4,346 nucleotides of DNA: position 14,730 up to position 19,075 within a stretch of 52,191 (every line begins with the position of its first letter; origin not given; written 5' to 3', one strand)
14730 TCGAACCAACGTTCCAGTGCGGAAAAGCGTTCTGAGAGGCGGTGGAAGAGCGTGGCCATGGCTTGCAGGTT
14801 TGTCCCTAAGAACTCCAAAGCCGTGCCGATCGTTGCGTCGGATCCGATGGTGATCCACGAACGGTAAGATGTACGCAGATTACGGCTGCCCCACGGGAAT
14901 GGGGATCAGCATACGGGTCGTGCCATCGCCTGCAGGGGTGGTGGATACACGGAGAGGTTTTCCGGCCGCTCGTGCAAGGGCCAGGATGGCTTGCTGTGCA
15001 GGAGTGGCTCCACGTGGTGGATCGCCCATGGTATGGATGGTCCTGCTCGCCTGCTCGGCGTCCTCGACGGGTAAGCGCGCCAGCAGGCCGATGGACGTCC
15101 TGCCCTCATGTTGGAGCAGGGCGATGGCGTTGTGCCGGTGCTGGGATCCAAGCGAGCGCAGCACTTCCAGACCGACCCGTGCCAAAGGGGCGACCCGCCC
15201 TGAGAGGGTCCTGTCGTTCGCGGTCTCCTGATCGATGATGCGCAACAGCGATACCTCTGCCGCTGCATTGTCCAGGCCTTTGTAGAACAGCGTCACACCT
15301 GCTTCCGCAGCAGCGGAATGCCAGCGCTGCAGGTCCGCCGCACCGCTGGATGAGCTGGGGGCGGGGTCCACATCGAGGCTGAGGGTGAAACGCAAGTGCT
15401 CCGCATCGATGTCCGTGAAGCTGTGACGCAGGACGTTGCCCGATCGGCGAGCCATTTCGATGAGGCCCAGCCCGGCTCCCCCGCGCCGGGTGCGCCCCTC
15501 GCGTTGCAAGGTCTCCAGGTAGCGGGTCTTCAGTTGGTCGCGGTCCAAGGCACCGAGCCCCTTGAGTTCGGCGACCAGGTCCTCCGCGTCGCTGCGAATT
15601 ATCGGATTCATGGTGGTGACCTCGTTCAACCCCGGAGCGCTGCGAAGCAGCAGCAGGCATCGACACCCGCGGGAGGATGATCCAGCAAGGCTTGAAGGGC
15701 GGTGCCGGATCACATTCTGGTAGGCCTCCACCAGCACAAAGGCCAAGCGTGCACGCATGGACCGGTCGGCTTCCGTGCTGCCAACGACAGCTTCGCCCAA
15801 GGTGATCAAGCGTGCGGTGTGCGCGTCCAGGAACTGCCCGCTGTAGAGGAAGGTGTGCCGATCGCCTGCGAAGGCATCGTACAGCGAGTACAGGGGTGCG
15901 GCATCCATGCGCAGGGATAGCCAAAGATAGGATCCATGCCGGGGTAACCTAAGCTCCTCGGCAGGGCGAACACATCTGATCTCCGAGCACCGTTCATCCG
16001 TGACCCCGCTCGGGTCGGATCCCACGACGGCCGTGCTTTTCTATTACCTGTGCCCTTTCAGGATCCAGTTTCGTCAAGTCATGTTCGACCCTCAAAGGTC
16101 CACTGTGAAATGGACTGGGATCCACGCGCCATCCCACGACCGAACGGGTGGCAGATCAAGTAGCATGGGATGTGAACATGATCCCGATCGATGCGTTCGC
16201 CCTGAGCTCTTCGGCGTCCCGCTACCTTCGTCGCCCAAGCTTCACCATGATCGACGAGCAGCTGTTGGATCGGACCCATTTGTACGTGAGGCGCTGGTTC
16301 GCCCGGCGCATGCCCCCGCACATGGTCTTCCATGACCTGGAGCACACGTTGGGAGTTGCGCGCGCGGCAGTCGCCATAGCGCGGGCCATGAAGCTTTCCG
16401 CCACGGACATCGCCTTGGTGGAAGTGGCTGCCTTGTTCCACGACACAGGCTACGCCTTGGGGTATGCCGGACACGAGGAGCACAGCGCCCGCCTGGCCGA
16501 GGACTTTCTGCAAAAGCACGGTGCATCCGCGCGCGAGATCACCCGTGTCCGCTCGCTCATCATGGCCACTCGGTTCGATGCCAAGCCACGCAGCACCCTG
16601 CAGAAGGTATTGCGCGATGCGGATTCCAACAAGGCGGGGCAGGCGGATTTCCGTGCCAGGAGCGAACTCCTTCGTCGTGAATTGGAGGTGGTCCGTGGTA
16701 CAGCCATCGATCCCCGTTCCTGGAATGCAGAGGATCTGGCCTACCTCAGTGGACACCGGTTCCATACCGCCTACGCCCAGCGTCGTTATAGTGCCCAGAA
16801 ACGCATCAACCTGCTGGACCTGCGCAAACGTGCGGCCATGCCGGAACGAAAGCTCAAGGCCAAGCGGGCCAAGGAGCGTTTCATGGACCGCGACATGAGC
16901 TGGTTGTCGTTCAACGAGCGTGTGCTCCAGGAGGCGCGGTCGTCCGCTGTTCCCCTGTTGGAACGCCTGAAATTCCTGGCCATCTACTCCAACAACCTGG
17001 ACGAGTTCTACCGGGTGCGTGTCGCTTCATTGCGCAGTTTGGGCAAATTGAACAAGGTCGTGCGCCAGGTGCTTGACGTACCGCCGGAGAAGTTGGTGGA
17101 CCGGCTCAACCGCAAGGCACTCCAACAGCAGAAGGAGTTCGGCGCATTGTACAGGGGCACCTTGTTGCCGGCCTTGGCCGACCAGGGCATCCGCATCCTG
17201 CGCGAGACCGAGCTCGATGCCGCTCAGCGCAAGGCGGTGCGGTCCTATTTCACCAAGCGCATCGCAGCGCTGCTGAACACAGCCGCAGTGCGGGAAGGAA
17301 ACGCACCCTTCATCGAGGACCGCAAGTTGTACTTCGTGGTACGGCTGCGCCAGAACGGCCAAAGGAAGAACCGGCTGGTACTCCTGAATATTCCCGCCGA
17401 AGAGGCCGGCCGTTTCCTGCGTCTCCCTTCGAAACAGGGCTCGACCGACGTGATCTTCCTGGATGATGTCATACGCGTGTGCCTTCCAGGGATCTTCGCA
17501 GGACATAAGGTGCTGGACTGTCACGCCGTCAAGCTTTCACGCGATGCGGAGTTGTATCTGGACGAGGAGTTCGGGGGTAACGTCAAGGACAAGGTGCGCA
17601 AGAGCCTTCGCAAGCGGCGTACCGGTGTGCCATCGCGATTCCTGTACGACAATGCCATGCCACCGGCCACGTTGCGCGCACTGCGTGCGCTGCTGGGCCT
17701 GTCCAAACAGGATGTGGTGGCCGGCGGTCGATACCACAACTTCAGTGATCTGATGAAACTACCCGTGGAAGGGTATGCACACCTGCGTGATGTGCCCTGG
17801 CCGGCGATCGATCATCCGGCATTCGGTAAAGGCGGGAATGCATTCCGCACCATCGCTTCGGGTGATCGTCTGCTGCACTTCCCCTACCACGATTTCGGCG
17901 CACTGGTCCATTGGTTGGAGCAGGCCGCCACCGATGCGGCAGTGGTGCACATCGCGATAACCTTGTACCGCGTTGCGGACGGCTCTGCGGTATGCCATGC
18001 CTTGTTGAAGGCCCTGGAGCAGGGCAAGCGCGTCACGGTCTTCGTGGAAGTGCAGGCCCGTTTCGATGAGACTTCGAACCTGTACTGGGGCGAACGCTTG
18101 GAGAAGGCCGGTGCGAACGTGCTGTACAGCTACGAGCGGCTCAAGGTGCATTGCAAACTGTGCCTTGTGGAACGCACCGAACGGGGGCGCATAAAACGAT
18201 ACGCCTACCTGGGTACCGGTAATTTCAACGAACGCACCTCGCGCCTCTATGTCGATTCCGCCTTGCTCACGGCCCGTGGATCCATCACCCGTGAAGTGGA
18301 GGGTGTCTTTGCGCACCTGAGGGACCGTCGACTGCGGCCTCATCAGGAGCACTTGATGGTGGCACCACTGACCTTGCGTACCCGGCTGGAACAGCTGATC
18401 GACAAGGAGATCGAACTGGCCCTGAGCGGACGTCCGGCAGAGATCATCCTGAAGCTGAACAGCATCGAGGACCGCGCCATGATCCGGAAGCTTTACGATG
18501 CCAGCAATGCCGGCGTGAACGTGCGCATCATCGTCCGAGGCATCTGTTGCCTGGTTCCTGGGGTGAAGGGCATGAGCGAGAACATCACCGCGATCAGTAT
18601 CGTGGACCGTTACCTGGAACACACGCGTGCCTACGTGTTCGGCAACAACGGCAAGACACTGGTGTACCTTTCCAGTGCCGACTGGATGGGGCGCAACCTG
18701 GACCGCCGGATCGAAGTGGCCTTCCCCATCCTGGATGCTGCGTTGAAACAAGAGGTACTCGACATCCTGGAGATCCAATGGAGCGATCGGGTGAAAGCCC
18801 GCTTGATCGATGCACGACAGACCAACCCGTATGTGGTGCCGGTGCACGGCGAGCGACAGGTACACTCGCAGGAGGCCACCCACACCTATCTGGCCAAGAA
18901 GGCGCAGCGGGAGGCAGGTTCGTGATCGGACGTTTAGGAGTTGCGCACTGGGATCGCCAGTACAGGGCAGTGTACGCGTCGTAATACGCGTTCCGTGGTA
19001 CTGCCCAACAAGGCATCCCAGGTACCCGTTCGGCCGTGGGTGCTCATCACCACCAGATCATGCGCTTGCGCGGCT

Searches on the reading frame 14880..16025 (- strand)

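Call 42: search_protein_families(library=pfam, proteins=[window:14880-16025:-], max_evalue=0.0001)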
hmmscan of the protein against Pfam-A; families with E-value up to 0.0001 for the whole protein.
window:14880-16025:- (381 aa): 1 family
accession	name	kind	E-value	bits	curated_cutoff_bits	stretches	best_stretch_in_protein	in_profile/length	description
PF19788.4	DUF6272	-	3.7e-24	85.3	26.6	1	84-212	5-133/134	Family of unknown function (DUF6272)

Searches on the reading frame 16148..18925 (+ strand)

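Call 42: search_protein_families(library=pfam, proteins=[window:16148-18925:+], max_evalue=0.0001)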
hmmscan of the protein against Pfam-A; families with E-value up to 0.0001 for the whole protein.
window:16148-18925:+ (925 aa): 6 families
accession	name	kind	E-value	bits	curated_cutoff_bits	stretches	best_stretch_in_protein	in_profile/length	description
PF13090.12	PP_kinase_C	-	8.7e-68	227.6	25.8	1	736-908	1-172/172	Polyphosphate kinase C-terminal domain 2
PF17941.7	PP_kinase_C_1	-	7.2e-61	205.1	25.7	1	565-726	2-163/167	Polyphosphate kinase C-terminal domain 1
PF02503.22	PP_kinase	-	1.4e-42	145.9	31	1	360-538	2-183/183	Polyphosphate kinase middle domain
PF13089.11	PP_kinase_N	-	1.1e-31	109.8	23.8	1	245-350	1-106/107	Polyphosphate kinase N-terminal domain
PF13091.12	PLDc_2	-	1.4e-13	51.2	27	1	598-724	8-131/132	PLD-like domain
PF01966.28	HD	-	5.4e-10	40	22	1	64-160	2-112/116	HD domain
